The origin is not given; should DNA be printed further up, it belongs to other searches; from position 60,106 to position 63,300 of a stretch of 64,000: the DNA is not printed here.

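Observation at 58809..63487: HypB / YgfK-like 964-aa flavo-FeS oxidoreductase / HypA operon with a divergent second HypB, and no [NiFe] hydrogenase genes in view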

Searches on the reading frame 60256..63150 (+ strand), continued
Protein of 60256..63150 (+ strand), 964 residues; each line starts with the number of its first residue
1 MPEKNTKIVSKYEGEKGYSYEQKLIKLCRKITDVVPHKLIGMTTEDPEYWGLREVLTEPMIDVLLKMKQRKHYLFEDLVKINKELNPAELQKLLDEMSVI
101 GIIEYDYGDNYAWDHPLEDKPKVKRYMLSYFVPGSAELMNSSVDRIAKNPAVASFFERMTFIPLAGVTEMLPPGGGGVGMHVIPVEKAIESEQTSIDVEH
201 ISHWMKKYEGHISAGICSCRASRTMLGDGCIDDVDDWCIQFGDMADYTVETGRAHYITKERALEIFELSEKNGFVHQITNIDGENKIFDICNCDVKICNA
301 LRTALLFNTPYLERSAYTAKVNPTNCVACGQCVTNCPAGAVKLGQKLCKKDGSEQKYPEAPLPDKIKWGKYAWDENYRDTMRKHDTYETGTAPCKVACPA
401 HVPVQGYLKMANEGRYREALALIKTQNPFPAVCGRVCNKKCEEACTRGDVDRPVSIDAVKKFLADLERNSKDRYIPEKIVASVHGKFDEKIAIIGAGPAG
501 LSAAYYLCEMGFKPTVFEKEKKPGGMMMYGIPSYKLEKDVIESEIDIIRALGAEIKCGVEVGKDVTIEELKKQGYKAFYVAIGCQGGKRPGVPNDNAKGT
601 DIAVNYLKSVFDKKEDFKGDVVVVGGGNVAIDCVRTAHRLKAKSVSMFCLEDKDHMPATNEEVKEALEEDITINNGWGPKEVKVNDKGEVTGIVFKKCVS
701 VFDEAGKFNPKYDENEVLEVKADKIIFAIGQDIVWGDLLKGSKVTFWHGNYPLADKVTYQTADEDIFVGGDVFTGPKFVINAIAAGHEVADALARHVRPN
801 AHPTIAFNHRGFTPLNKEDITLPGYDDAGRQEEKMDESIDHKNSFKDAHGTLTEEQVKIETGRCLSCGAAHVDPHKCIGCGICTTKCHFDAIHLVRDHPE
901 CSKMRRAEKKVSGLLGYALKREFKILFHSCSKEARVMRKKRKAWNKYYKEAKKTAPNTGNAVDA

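Call 9: find_encoding_contigs(protein=P0046, flank=10000, max_places=3)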
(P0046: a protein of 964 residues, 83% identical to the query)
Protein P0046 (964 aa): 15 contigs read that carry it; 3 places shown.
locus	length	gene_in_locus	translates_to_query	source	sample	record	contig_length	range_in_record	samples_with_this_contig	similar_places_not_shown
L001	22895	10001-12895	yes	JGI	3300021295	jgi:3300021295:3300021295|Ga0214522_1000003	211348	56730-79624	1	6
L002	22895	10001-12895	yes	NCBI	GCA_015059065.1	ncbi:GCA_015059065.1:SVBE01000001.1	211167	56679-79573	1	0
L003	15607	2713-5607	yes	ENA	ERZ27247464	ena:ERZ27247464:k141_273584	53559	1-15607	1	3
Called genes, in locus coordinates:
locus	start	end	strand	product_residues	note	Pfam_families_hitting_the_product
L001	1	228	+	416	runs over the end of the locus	PF01595:CNNM, PF00571:CBS (faint), PF03471:CorC_HlyC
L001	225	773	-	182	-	PF00625:Guanylate_kin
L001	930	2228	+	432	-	PF03952:Enolase_N, PF00113:Enolase_C, PF13378:MR_MLE_C (weak), PF07476:MAAL_C (weak)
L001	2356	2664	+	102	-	-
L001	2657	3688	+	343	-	-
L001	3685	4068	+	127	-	-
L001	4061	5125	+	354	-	PF20720:nSTAND3 (faint), PF00437:T2SSE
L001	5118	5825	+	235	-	-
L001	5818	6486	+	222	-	-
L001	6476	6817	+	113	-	-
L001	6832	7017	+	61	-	-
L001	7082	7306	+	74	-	PF00550:PP-binding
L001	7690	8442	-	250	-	-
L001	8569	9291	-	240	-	PF03308:MeaB (weak), PF02492:cobW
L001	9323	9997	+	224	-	PF03308:MeaB (weak), PF02492:cobW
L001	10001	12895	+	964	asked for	PF00037:Fer4 (weak), PF12837:Fer4_6 (weak), PF14691:Fer4_20, PF01946:Thi4 (weak), PF01266:DAO (weak), PF07992:Pyr_redox_2, PF13450:NAD_binding_8, PF00037:Fer4 (weak), +3 more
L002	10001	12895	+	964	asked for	PF00037:Fer4 (weak), PF12837:Fer4_6 (weak), PF14691:Fer4_20, PF01946:Thi4 (weak), PF01266:DAO (weak), PF07992:Pyr_redox_2, PF13450:NAD_binding_8, PF00037:Fer4 (weak), +3 more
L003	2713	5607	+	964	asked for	PF00037:Fer4 (weak), PF12837:Fer4_6 (weak), PF14691:Fer4_20, PF01946:Thi4 (weak), PF01266:DAO (weak), PF07992:Pyr_redox_2, PF13450:NAD_binding_8, PF00037:Fer4 (weak), +3 more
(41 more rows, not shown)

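Call 10: find_encoding_contigs(protein=P0120, flank=10000, max_places=2)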
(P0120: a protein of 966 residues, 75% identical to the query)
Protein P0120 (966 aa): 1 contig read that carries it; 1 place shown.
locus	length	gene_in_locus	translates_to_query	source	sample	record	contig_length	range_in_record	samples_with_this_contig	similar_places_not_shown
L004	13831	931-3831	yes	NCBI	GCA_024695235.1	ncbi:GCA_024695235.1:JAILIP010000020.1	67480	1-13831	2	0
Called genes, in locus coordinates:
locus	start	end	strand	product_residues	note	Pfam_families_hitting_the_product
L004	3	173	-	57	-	?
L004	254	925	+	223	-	PF03308:MeaB (weak), PF02492:cobW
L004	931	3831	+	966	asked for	PF00070:Pyr_redox (faint), PF14691:Fer4_20, PF01946:Thi4 (weak), PF01266:DAO (weak), PF07992:Pyr_redox_2, PF13450:NAD_binding_8, PF00037:Fer4 (weak), PF12837:Fer4_6 (weak), +4 more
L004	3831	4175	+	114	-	PF01155:HypA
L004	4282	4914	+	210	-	PF06971:Put_DNA-bind_N, PF02629:CoA_binding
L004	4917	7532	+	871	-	PF00171:Aldedh, PF00465:Fe-ADH, PF13685:Fe-ADH_2 (weak), PF25137:ADH_Fe_C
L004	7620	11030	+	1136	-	PF00005:ABC_tran, PF02463:SMC_N, PF13555:AAA_29 (faint), PF02687:FtsX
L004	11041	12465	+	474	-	PF12838:Fer4_7, PF13187:Fer4_9 (weak), PF13237:Fer4_10 (weak), PF00037:Fer4, PF12837:Fer4_6 (weak), PF12838:Fer4_7, PF00037:Fer4, PF02906:Fe_hyd_lg_C, +5 more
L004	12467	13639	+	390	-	PF13439:Glyco_transf_4, PF13579:Glyco_trans_4_4 (weak), PF00534:Glycos_transf_1, PF13692:Glyco_trans_1_4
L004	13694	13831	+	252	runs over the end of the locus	-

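Call 63: predict_structure(alignment_id=A3)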
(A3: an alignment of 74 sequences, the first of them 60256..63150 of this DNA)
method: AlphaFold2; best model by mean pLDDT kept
length: 964 residues; sequences in the alignment: 74
mean_pLDDT: 69.2   pTM: 0.70
mean pLDDT of the five models: 69.2, 68.9, 62.1, 60.1, 59.8
residues with pLDDT >= 90: 210; 70-90: 335; 50-70: 156; < 50: 263
segments of 3 or more residues with pLDDT < 50: 163-197, 281-283, 305-348, 382-400, 437-455, 772-777, 806-852, 854-929, 958-964
pLDDT, mean of each block of 10 residues (from residue 1): 65 87 92 73 86 92 92 93 94 93 82 69 83 72 87 81 44 33 32 41 76 90 82 87 89 92 86 68 63 71 45 32 41 36 46 54 54 55 44 42 60 73 75 54 39 51 76 81 88 93 90 94 85 76 91 95 94 95 78 90 86 83 87 89 92 72 80 91 93 93 77 92 89 82 76 74 84 47 78 79 46 29 31 42 43 42 34 36 33 39 44 38 41 66 70 55 36
secondary structure, 60 per line:
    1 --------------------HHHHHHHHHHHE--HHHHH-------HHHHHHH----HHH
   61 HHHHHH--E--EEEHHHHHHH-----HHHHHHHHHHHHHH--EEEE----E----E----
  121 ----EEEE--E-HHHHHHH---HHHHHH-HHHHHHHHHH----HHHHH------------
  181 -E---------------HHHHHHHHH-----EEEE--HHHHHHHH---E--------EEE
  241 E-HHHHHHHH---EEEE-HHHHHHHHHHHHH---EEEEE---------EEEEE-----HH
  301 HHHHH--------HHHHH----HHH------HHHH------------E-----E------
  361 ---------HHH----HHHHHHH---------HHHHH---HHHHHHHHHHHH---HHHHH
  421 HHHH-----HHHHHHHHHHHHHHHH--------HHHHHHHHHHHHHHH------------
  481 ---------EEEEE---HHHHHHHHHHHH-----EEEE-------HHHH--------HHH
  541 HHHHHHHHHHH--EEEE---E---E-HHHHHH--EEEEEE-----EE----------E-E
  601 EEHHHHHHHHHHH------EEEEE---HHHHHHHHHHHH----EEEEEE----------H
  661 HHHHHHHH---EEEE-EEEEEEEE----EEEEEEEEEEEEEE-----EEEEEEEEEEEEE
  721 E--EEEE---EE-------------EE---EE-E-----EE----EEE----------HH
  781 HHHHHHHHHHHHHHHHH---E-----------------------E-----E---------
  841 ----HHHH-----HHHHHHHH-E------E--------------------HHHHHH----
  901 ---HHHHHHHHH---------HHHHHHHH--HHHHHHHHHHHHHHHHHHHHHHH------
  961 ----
elements in order (helices of 4 or more, strands of 3 or more residues): H21-31 H35-39 H47-53 H58-66 E72-74 H75-81 H87-100 E103-106 E125-128 H133-139 H143-148 H150-159 H164-168 H198-206 E212-215 H218-225 E238-241 H243-250 E254-257 H259-271 E275-279 E289-293 H299-305 H314-318 H332-335 H377-383 H393-397 H401-412 H416-424 H430-445 H454-468 E490-494 H498-509 E515-518 H526-529 H538-551 E554-557 H567-572 E575-580 E600-602 H603-613 E620-624 H628-639 E644-649 H660-668 E672-675 E677-684 E689-702 E708-721 E724-727 E766-768 H779-797 H845-848 H854-861 H891-896 H904-912 H922-929 H932-954

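Call 64: search_solved_structures(query=window:60256-63150:+, max_evalue=1e-10)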
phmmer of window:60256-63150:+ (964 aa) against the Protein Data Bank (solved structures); distinct sequences matched with E-value up to 1e-10: 12.
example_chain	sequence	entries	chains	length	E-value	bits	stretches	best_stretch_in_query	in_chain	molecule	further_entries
9bov_A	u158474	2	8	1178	2.7e-90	306.8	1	392-870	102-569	Molybdopterin oxidoreductase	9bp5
9n5u_A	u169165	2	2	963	1.2e-74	255.1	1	385-793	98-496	NfnA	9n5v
8oh5_C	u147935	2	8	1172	4.5e-72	246.5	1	392-870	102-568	Formate dehydrogenase-O, major subunit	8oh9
5vj7_A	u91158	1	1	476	1e-57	199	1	371-797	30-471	Oxidoreductase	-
4ylf_B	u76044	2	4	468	3.5e-57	197.2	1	388-794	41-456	Dihydropyrimidine dehydrogenase subunit A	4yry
5jca_L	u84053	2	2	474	1.6e-56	195.1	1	371-796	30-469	NADH-dependent Ferredoxin:NADP Oxidoreductase (NfnI) subunit alpha | NADH-dependent Ferredoxin:NADP Oxidoreductase subunit alpha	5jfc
2vdc_G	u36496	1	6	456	1.1e-47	165.8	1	386-806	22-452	GLUTAMATE SYNTHASE [NADPH] SMALL CHAIN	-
6s6s_G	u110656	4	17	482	1.1e-47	165.8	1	385-806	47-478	Glutamate synthase [NADPH] small chain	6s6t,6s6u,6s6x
7mfm_I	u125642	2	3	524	4.6e-44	153.8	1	397-801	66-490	Glutamate synthase (NADPH) small chain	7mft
1gt8_A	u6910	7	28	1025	7.1e-42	146.6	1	389-799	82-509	DIHYDROPYRIMIDINE DEHYDROGENASE | Dihydropyrimidine dehydrogenase [NADP(+)]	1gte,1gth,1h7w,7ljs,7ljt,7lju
1h7x_A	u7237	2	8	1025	7.1e-42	146.6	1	389-799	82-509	DIHYDROPYRIMIDINE DEHYDROGENASE | Dihydropyrimidine dehydrogenase [NADP(+)]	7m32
7m31_A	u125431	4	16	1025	7.1e-42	146.6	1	389-799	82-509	Dihydropyrimidine dehydrogenase [NADP(+)]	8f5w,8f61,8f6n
